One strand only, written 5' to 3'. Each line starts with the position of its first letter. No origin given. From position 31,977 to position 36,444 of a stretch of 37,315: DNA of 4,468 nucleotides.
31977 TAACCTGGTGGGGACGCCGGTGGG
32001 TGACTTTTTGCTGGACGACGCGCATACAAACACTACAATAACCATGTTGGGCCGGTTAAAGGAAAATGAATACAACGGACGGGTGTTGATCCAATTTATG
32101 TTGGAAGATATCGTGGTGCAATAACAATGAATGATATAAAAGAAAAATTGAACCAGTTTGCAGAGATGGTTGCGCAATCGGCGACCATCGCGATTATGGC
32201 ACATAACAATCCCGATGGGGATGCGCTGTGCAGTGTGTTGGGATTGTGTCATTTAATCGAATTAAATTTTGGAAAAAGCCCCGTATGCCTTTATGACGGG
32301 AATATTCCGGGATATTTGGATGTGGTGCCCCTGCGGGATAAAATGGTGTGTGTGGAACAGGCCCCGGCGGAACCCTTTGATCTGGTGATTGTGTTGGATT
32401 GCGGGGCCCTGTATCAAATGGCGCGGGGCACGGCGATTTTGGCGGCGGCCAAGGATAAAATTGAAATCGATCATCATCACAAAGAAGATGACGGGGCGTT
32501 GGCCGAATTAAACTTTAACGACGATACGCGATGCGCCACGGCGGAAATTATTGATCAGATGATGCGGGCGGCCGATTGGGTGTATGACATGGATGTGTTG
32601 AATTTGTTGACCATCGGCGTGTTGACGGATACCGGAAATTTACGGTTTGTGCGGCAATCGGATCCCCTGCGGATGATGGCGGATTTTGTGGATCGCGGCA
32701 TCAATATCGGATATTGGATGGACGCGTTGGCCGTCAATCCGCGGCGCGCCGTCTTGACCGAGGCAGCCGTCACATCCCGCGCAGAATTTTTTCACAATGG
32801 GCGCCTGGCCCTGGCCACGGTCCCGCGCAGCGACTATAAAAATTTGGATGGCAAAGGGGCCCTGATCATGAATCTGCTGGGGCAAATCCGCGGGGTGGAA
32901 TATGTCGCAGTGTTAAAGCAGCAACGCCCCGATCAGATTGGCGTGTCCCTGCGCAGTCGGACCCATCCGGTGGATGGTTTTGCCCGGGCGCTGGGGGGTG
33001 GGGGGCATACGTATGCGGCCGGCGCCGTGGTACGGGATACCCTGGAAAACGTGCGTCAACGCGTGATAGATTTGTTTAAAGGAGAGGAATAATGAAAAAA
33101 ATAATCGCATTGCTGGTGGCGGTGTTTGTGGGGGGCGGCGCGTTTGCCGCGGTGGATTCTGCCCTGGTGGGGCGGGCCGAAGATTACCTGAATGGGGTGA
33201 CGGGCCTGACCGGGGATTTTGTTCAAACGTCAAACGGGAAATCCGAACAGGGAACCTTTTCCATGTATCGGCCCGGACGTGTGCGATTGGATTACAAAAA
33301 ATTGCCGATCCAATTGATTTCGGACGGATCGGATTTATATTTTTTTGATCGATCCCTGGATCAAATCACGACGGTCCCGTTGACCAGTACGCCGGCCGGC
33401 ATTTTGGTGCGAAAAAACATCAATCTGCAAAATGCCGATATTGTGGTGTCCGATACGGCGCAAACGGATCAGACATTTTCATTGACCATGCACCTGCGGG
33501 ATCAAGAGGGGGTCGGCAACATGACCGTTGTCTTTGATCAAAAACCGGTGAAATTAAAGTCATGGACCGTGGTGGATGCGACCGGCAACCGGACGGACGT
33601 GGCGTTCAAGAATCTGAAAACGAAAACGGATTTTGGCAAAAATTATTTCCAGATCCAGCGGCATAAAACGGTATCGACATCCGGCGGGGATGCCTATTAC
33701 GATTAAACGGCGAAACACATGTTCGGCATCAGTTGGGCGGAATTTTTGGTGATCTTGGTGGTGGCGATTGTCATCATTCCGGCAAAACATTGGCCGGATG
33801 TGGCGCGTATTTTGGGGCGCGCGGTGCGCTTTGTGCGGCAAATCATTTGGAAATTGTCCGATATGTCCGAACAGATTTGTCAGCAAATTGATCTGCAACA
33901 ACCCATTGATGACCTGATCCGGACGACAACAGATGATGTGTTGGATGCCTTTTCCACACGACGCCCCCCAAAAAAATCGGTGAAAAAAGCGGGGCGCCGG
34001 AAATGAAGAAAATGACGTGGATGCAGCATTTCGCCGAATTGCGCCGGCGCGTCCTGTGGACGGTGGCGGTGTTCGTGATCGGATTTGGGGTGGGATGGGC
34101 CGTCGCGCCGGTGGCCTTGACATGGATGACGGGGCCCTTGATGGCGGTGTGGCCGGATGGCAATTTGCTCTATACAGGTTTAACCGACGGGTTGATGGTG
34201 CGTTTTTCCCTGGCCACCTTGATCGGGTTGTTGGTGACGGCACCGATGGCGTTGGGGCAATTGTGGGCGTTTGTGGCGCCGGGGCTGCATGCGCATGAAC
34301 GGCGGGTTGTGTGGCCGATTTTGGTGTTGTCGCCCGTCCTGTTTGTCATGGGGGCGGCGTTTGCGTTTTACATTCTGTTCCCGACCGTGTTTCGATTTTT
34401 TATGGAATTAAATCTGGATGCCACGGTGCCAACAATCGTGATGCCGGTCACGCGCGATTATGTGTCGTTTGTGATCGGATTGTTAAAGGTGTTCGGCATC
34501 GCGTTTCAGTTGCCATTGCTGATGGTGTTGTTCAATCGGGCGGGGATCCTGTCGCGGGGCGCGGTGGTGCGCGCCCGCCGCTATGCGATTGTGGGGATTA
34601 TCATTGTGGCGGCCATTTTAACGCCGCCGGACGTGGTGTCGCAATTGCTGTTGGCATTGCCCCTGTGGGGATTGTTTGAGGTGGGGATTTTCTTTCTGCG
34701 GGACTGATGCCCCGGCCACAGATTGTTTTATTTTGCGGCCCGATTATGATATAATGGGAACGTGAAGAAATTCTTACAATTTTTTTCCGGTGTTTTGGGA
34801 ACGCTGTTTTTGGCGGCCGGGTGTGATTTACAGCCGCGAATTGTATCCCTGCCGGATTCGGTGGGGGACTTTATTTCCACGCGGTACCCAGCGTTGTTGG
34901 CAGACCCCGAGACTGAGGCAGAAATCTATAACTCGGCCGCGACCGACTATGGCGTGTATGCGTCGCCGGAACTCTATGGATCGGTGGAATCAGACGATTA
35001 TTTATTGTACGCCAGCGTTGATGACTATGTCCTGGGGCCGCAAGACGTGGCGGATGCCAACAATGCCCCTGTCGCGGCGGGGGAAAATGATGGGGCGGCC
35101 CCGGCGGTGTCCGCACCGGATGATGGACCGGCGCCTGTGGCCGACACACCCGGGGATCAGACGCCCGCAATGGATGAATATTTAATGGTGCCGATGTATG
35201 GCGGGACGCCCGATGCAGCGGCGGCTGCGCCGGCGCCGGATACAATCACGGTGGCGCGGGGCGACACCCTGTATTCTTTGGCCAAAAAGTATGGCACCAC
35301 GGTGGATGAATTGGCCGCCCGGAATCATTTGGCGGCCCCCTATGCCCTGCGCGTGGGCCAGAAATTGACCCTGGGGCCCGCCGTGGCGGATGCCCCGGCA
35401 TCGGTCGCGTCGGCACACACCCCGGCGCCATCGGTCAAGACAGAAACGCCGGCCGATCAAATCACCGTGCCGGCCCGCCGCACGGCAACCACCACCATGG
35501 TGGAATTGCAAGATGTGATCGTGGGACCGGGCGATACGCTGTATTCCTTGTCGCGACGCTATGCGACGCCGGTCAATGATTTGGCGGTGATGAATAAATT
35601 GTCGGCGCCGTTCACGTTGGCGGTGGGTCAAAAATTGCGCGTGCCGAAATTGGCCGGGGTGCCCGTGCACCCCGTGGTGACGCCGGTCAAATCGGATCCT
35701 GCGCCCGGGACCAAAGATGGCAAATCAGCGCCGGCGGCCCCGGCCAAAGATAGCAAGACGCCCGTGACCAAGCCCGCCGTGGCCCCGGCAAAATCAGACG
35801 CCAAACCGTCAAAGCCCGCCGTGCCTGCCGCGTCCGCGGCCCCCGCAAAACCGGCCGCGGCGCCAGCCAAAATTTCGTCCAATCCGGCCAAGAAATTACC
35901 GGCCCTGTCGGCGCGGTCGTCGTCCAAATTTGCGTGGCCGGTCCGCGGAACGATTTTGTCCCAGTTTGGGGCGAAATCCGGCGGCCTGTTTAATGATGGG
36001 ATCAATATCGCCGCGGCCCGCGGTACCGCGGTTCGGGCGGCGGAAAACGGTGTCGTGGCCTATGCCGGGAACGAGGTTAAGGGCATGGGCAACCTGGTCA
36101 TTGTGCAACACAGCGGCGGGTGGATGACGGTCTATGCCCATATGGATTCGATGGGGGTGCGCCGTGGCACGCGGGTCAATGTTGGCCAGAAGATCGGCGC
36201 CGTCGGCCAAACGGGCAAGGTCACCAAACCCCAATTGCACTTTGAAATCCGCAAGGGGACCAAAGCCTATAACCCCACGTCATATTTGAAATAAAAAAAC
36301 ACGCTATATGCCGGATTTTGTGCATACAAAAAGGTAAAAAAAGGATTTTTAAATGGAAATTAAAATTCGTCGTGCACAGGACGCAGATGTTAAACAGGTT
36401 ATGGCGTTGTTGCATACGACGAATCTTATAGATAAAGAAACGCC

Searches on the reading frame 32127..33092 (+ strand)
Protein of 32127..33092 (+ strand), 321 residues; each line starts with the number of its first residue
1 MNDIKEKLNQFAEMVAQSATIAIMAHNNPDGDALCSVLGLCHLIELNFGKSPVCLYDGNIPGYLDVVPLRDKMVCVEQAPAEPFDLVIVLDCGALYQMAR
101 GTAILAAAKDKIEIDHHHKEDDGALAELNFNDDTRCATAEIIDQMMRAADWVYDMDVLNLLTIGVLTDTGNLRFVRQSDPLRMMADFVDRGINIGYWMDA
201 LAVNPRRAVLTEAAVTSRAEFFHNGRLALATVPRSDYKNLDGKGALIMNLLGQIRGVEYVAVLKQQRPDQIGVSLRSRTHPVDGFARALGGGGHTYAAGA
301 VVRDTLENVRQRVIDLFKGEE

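Call 27: search_protein_families(library=pfam, proteins=[window:32127-33092:+], max_evalue=0.001)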
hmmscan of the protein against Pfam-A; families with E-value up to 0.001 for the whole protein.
window:32127-33092:+ (321 aa): 2 families
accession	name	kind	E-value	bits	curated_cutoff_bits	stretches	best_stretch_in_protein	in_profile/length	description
PF01368.27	DHH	-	2.1e-16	60.8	28.1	1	20-164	1-124/125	DHH family, N-terminal domain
PF02272.25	DHHA1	-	1.1e-07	32.6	25.9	1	247-317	21-100/102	DHHA1 domain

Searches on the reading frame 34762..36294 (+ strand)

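Call 27: search_protein_families(library=pfam, proteins=[window:34762-36294:+], max_evalue=0.001)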
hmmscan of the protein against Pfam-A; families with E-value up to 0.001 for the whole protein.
window:34762-36294:+ (510 aa): 2 families
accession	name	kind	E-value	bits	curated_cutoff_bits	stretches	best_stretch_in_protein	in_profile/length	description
PF01551.29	Peptidase_M23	-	4e-31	107.5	28.7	1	410-505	2-96/96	Peptidase family M23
PF01476.26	LysM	-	4.1e-30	103.9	20.9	2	162-204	1-42/43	LysM domain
